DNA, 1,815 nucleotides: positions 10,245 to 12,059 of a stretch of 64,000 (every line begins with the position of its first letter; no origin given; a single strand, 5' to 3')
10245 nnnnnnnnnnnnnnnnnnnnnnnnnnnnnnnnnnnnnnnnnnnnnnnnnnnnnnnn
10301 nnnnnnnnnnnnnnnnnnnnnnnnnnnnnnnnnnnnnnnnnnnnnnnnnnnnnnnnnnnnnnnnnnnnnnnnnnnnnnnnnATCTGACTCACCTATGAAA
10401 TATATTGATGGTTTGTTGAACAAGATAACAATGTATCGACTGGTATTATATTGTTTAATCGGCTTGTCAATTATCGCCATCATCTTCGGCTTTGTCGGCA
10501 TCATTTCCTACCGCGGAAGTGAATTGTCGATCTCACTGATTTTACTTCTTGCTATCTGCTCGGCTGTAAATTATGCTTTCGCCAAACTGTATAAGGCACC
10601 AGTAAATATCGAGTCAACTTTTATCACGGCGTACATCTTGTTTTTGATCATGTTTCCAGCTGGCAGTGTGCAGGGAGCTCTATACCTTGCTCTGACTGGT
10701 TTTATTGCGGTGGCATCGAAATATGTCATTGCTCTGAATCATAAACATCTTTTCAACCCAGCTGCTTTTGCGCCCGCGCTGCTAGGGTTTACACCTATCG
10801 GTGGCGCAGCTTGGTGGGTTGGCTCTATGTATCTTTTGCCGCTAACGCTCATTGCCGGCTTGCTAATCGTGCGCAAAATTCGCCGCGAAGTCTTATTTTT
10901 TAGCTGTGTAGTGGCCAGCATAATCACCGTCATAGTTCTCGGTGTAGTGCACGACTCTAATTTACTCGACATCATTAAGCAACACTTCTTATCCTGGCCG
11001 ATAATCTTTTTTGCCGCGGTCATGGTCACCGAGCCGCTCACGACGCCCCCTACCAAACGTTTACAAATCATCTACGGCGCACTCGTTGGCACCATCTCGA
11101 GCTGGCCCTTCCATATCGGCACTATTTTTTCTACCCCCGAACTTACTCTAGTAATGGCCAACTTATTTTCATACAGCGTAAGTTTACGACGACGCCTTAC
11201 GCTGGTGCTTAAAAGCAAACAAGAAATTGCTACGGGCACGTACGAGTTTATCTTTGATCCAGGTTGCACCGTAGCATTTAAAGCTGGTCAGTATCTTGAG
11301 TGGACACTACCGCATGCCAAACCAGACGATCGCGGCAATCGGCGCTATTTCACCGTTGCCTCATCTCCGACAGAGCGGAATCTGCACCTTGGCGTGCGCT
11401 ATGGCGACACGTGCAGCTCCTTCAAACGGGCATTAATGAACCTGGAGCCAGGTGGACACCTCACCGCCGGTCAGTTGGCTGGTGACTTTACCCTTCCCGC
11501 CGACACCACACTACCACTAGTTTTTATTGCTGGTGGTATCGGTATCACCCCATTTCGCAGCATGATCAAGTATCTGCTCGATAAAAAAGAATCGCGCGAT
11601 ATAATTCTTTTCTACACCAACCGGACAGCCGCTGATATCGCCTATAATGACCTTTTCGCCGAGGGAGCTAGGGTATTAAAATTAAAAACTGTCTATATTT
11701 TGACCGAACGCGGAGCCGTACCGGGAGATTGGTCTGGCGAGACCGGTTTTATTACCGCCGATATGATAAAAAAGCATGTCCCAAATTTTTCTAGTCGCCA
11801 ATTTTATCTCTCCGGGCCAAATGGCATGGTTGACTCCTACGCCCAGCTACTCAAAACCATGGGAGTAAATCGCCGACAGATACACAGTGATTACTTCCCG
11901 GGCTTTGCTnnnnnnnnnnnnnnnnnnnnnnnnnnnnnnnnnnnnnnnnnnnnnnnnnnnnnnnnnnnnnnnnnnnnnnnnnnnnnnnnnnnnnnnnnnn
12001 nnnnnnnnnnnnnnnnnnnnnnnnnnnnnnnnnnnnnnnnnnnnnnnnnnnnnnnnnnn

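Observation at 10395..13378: Putative flavinylation/extracytoplasmic electron-transfer module in a streamlined genome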

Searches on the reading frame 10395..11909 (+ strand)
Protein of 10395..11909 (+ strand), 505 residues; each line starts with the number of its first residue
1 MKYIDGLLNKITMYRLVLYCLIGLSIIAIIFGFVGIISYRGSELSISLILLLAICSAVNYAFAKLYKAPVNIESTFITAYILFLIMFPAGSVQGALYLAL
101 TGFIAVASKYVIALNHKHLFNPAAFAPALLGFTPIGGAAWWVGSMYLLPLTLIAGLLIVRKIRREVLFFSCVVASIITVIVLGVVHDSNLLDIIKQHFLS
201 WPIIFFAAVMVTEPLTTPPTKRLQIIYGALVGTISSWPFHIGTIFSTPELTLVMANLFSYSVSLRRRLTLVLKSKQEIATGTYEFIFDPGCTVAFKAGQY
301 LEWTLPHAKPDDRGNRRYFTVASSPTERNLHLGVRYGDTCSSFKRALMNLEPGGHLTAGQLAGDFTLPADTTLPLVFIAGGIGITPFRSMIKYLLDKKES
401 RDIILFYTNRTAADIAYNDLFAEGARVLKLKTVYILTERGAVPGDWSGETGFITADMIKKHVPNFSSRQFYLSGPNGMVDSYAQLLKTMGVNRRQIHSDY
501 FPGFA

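Call 3: search_protein_families(library=pfam, proteins=[window:10395-11909:+], max_evalue=0.01)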
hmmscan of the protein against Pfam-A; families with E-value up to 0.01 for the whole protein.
window:10395-11909:+ (505 aa): 3 families
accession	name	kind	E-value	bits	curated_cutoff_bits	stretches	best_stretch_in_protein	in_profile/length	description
PF00175.26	NAD_binding_1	-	3.7e-18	66.6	22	1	377-482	1-107/109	Oxidoreductase NAD-binding domain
PF03116.20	NQR2_RnfD_RnfE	-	2.7e-05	24.1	27.7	1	143-241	171-265/296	NQR2, RnfD, RnfE family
PF08030.17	NAD_binding_6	-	0.0069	16.9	22.2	0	375-399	4-28/156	Ferric reductase NAD binding domain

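Call 4: search_protein_families(library=ncbifam, proteins=[window:10395-11909:+], max_evalue=0.01)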
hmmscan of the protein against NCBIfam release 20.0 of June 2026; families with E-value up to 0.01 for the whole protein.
window:10395-11909:+ (505 aa): 26 families (the best 25 are shown)
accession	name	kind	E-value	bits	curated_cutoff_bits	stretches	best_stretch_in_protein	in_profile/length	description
NF009805.0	PRK13289.1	equivalog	8.3e-26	90.8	432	1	288-501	178-392/399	NO-inducible flavohemoprotein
NF005963.0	PRK08051.1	equivalog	1.5e-20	73.5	230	1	273-501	9-230/233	NAD(P)H-flavin reductase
NF058606.1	GlBtMonoRdsGbcB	equivalog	3.4e-19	68.9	500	1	279-501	27-247/362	glycine betaine monooxygenase reductase subunit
NF045803.1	MethMoxFADbindMmoC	equivalog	2.6e-17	62.6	500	1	291-501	136-340/343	aromatic/alkene monooxygenase hydroxylase FAD-binding subunit MmoC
TIGR01941.1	nqrF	equivalog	1e-16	60.9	295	1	322-501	228-403/405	NADH:ubiquinone reductase (Na(+)-transporting) subunit F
NF040810.1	BenC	equivalog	1.2e-16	60.8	430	1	290-501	129-330/333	benzoate 1,2-dioxygenase electron transfer component BenC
NF007964.0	PRK10684.1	equivalog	2.6e-16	59.5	383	1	295-501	37-237/333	NADH oxidoreductase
NF008822.0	PRK11872.1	equivalog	7.2e-15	54.8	402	1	293-501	135-335/341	anthranilate 1,2-dioxygenase electron transfer component AntC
TIGR02160.1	PA_CoA_Oxy5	hypoth_equivalog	3.4e-14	52.4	420.8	1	294-501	32-241/352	1,2-phenylacetyl-CoA epoxidase subunit PaaE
NF052252.1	flav_redu_LuxG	exception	4.1e-14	52.3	340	1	276-501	9-229/232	flavin mononucleotide reductase LuxG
NF040830.1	sulfhyd_ShyC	equivalog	5.9e-08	32.2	600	1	320-419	58-155/288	NAD(P)-dependent hydrogenase/sulfhydrogenase 2 subunit gamma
NF006220.0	PRK08345.1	subfamily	2.3e-07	30.3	395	1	320-453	62-196/294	cytochrome-c3 hydrogenase subunit gamma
TIGR02911.1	sulfite_red_B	equivalog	1.4e-06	27.6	288.6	1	344-500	70-223/261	anaerobic sulfite reductase subunit AsrB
NF000796.0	PRK00054.1-1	equivalog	3.5e-06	26.5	224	1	342-490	62-193/254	dihydroorotate dehydrogenase electron transfer subunit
NF004859.0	PRK06214.1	equivalog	3e-05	22.9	432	1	360-420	380-441/539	sulfite reductase subunit alpha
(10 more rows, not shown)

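Call 16: find_homologous_proteins(query=window:10395-11909:+, max_evalue=1e-10)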
Query window:10395-11909:+ (505 aa): 7706 proteins with E <= 1e-10 among 8000 candidates; the best 120 are listed.
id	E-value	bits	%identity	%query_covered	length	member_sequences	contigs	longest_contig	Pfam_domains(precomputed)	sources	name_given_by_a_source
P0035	0.0e+0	1129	100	100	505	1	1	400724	PF00175.27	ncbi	-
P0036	2.3e-202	691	61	100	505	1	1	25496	PF00175.27,PF03116.21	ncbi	-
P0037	9.0e-180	617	56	100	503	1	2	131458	PF00175.27,PF03116.21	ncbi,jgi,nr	ncbi:oxidoreductase [Candidatus Parcubacteria bacterium]|nr:MAG: oxidoreductase [Candidatus Parcubac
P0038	1.1e-179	617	55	100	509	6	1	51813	PF00175.27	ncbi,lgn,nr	ncbi:oxidoreductase [Candidatus Wolfebacteria bacterium]|nr:oxidoreductase [Candidatus Wolfebacteria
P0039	7.4e-176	604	54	100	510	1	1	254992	PF00175.27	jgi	jgi:glycine betaine catabolism B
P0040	3.6e-175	602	53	100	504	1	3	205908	PF00175.27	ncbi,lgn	-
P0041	2.0e-173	596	54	100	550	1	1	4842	PF00175.27,PF03116.21,PF08030.18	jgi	-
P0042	7.7e-173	594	53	100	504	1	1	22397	PF00175.27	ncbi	-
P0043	1.7e-171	590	55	100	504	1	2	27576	PF00175.27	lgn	-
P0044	6.7e-171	588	54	100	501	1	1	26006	PF00175.27,PF03116.21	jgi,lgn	jgi:ferredoxin-NADP reductase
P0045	1.1e-169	584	54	100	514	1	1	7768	PF00175.27,PF03116.21,PF08030.18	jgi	jgi:glycine betaine catabolism B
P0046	1.6e-169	583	53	100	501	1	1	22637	PF00175.27,PF03116.21,PF08030.18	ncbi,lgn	-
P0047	1.2e-168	580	55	100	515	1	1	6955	PF00175.27,PF03116.21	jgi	jgi:glycine betaine catabolism B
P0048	2.2e-168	579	56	97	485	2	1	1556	PF00175.27,PF03116.21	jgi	jgi:glycine betaine catabolism B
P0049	6.1e-168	578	52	100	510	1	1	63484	PF00175.27,PF03116.21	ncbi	-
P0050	1.1e-167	577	53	100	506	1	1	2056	PF00175.27,PF03116.21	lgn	-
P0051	1.2e-167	577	53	100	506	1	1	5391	PF00175.27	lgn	-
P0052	3.9e-167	575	50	100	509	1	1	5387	PF00175.27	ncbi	-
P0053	6.6e-167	574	53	98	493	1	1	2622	PF00175.27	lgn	-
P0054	9.7e-167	574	52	100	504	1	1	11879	PF00175.27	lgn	-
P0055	1.4e-166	573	52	98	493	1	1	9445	PF00175.27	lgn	-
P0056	1.8e-166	573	53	99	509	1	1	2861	PF00175.27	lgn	-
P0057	4.1e-166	572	52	100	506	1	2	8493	PF00175.27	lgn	-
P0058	6.9e-166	571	53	100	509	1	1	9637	PF00175.27,PF03116.21,PF00970.31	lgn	-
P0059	7.3e-166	571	53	100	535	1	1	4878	PF00175.27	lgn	-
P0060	8.2e-166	571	52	100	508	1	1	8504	PF00175.27,PF03116.21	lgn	-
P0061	1.0e-165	571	52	100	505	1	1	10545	PF00175.27,PF03116.21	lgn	-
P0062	1.3e-165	570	53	100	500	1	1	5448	PF00175.27,PF03116.21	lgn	-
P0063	1.5e-165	570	54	100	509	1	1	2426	PF00175.27,PF03116.21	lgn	-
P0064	3.9e-165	569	53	99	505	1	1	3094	PF00175.27,PF03116.21,PF08030.18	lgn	-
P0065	9.1e-165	567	51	100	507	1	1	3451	PF00175.27,PF08030.18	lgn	-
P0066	1.3e-164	567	52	100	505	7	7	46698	PF00175.27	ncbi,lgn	-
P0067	1.6e-164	567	53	99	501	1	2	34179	PF00175.27,PF03116.21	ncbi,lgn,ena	ncbi:MAG: oxidoreductase [Patescibacteria group bacterium]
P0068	2.7e-164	566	52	100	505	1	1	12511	PF00175.27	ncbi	-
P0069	3.3e-164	566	52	100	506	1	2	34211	PF00175.27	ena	-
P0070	4.5e-164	565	51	100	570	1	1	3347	PF00175.27,PF03116.21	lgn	-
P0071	6.0e-164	565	52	100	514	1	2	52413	PF00175.27,PF03116.21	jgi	jgi:glycine betaine catabolism B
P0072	6.1e-164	565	51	100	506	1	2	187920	PF00175.27,PF03116.21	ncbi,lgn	-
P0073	6.1e-164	565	51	100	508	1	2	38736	PF00175.27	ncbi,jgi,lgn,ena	-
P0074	7.4e-164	564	51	100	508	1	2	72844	PF00175.27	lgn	-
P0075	1.8e-163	563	53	100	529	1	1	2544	PF00175.27,PF03116.21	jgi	jgi:ferredoxin-NADP reductase/Na+-transporting NADH:ubiquinone oxidoreductase subunit NqrB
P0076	2.4e-163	563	51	99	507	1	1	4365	PF00175.27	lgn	-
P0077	3.1e-163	562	52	100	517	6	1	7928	PF00175.27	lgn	-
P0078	4.4e-163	562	51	100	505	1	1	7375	PF00175.27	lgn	-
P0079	8.8e-163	561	53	100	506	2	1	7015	PF00175.27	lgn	-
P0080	1.2e-162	560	51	100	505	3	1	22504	PF00175.27,PF03116.21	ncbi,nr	ncbi:MAG: RnfABCDGE type electron transport complex subunit D [Candidatus Levybacteria bacterium]|nr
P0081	1.8e-162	560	50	100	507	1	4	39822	PF00175.27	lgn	-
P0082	1.9e-162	560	51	100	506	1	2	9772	PF00175.27,PF03116.21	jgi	jgi:ferredoxin-NADP reductase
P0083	2.1e-162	560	52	100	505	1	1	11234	PF00175.27,PF03116.21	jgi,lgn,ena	-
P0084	2.4e-162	559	52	100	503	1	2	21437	PF00175.27,PF03116.21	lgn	-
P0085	3.4e-162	559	50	100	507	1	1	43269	PF00175.27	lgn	-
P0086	3.9e-162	559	51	100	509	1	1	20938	PF00175.27,PF03116.21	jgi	jgi:glycine betaine catabolism B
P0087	4.2e-162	559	52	100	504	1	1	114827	PF00175.27,PF03116.21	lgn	-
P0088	4.5e-162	559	51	100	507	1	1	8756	PF00175.27,PF03116.21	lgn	-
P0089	7.5e-162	558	53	99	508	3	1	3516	PF00175.27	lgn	-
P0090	7.7e-162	558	51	100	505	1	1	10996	PF00175.27,PF03116.21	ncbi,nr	ncbi:MAG: oxidoreductase [bacterium]|nr:oxidoreductase [bacterium]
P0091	1.1e-161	557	53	97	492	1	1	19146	PF00175.27,PF03116.21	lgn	-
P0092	4.2e-161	555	52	100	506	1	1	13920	PF00175.27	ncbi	-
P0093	4.5e-161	555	50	100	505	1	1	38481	PF00175.27,PF03116.21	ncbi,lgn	-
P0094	6.5e-161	555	50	100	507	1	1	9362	PF00175.27,PF03116.21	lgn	-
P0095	1.0e-160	554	50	100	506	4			PF00175.27,PF03116.21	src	-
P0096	1.2e-160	554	51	100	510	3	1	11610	PF00175.27,PF03116.21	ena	-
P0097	2.0e-160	553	50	100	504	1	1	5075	PF00175.27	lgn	-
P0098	2.9e-160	553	51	100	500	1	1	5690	PF00175.27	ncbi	-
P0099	4.4e-160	552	50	100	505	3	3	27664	PF00175.27,PF03116.21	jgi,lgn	-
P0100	7.4e-160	551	50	99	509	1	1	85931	PF00175.27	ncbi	-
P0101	7.6e-160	551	51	100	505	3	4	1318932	PF00175.27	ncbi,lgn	-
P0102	9.1e-160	551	51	100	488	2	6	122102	PF00175.27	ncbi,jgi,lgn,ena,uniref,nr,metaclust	ncbi:hypothetical protein A2755_00225 [Candidatus Wolfebacteria bacterium RIFCSPHIGHO2_01_FULL_48_22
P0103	1.1e-159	551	51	100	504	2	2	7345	PF00175.27,PF03116.21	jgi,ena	-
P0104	2.2e-159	550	48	100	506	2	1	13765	PF00175.27,PF03116.21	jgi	-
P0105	2.3e-159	550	52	100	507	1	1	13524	PF00175.27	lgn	-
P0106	2.4e-159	549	51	99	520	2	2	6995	PF00175.27,PF03116.21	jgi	-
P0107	4.1e-159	549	53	99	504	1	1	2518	PF00175.27,PF03116.21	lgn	-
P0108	4.7e-159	549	50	100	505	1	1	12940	PF00175.27,PF03116.21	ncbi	-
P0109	5.5e-159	548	51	100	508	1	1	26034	PF00175.27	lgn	-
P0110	6.6e-159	548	49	100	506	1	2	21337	PF00175.27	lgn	-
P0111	8.4e-159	548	52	100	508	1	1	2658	PF00175.27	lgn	-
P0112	9.7e-159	548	51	99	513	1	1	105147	PF00175.27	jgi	jgi:ferredoxin-NADP reductase/Na+-transporting NADH:ubiquinone oxidoreductase subunit NqrB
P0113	1.4e-158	547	50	100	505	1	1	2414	PF00175.27,PF03116.21,PF08030.18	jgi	jgi:ferredoxin-NADP reductase/Na+-transporting NADH:ubiquinone oxidoreductase subunit NqrB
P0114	1.5e-158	547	50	100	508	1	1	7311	PF00175.27,PF03116.21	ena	-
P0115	1.7e-158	547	48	100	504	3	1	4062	PF00175.27,PF03116.21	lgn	-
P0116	2.0e-158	546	48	100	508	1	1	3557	PF00175.27,PF03116.21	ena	-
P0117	2.3e-158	546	51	100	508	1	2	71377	PF00175.27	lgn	-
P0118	2.3e-158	546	50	100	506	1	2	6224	PF00175.27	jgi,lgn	jgi:ferredoxin-NADP reductase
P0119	3.2e-158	546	50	100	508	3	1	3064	PF00175.27,PF03116.21,PF00970.31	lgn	-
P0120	3.3e-158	546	50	100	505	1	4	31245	PF00175.27,PF03116.21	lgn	-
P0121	3.3e-158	546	51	100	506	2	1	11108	PF00175.27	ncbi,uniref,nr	ncbi:MAG: oxidoreductase [Candidatus Doudnabacteria bacterium CG10_big_fil_rev_8_21_14_0_10_42_18]|u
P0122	4.4e-158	545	48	100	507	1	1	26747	PF00175.27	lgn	-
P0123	4.5e-158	545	51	100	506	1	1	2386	PF00175.27,PF03116.21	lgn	-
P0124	7.2e-158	545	49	100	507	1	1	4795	PF00175.27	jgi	jgi:ferredoxin-NADP reductase/Na+-translocating ferredoxin:NAD+ oxidoreductase RnfD subunit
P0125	7.2e-158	545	50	100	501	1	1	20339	PF00175.27,PF03116.21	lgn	-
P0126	7.6e-158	545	50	100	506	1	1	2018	PF00175.27,PF03116.21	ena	-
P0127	8.8e-158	544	51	100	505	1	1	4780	PF00175.27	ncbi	-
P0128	1.0e-157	544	49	99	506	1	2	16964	PF00175.27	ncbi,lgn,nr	ncbi:MAG: oxidoreductase [Candidatus Levybacteria bacterium]|nr:oxidoreductase [Candidatus Levybacte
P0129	1.1e-157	544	53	99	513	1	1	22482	PF00175.27,PF03116.21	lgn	-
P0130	1.3e-157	544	50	100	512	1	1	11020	PF00175.27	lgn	-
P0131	1.3e-157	544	51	100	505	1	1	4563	PF00175.27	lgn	-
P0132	1.3e-157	544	49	100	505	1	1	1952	PF00175.27,PF03116.21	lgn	-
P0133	1.4e-157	544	50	100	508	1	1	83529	PF00175.27,PF03116.21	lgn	-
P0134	2.2e-157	543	50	100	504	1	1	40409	PF00175.27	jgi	jgi:ferredoxin-NADP reductase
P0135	2.4e-157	543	51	99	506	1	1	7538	PF00175.27,PF03116.21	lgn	-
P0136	2.9e-157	543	50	99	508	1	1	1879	PF00175.27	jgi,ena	-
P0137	3.4e-157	542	50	100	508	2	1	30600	PF00175.27,PF03116.21,PF00970.31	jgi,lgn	jgi:ferredoxin-NADP reductase/Na+-translocating ferredoxin:NAD+ oxidoreductase RnfD subunit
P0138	3.6e-157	542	50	100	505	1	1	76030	PF00175.27,PF03116.21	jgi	jgi:ferredoxin-NADP reductase/Na+-translocating ferredoxin:NAD+ oxidoreductase RnfD subunit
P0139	3.9e-157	542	51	97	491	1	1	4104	PF00175.27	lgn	-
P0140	4.3e-157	542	49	100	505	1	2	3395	PF00175.27,PF03116.21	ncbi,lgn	-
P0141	4.4e-157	542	52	100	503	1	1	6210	PF00175.27,PF03116.21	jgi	-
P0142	4.4e-157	542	50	99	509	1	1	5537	PF00175.27,PF03116.21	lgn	-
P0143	4.7e-157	542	49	100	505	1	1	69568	PF00175.27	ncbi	-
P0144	5.6e-157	542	53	100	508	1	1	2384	PF00175.27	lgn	-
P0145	7.6e-157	541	52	100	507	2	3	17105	PF00175.27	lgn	-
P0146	8.6e-157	541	51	99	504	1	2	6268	PF00175.27,PF03116.21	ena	-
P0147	1.0e-156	541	50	100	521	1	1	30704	PF00175.27,PF03116.21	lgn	-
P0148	1.0e-156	541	51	100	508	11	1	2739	PF00175.27,PF00970.31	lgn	-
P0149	1.1e-156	541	49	100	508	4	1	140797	PF00175.27,PF03116.21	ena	-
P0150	1.2e-156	541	50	100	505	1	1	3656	PF00175.27,PF03116.21,PF08030.18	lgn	-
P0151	1.2e-156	541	49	98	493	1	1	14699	PF00175.27,PF03116.21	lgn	-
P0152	1.3e-156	540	50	100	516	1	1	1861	PF00175.27,PF03116.21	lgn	-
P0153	1.4e-156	540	50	100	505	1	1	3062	PF00175.27,PF03116.21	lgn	-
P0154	1.4e-156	540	49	100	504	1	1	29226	PF00175.27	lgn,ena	-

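Call 19: search_solved_structures(query=window:10395-11909:+, max_evalue=10, show_alignments=0)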
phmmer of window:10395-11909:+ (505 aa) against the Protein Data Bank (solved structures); distinct sequences matched with E-value up to 10: 136 (the best 60 are shown).
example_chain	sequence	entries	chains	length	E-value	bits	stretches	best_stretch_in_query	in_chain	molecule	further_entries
5ogx_A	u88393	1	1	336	4.3e-13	52.2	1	266-501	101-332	Cytochrome P450 reductase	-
2eix_A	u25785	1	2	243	5.2e-12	48.6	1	272-493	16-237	NADH-cytochrome b5 reductase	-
7qty_A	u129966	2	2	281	7.5e-12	48.1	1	347-502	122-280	Na(+)-translocating NADH-quinone reductase subunit F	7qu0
2r6h_A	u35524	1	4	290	3.6e-11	45.8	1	346-501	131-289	NADH:ubiquinone oxidoreductase, Na translocating, F subunit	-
6o0a_A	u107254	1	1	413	4.3e-11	45.6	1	270-457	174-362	Flavohemoglobin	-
1tvc_A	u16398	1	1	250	6.8e-11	44.9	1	293-501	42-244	METHANE MONOOXYGENASE COMPONENT C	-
3ozu_A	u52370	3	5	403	7.2e-11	44.9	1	269-501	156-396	Flavohemoprotein | Flavohemoglobin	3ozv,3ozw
1cqx_A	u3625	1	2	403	9.7e-11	44.4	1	269-501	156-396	FLAVOHEMOPROTEIN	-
7qu3_A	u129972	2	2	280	2.2e-10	43.2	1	347-503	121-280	Na(+)-translocating NADH-quinone reductase subunit F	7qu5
1qfj_A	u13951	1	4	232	5.7e-10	41.9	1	274-478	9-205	PROTEIN (FLAVIN REDUCTASE)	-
4wqm_A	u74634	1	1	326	1.5e-08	37.2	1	272-499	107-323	Toluene-4-monooxygenase electron transfer component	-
7rom_A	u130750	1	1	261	1.6e-08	37.1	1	325-493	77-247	NADH-cytochrome b5 reductase 1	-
4u9u_A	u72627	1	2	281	4.8e-08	35.5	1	347-503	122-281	Na(+)-translocating NADH-quinone reductase subunit F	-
8ad4_A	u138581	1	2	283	4.8e-08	35.5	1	347-503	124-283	Na(+)-translocating NADH-quinone reductase subunit F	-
4uaj_A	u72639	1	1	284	4.9e-08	35.5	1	347-503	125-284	Na(+)-translocating NADH-quinone reductase subunit F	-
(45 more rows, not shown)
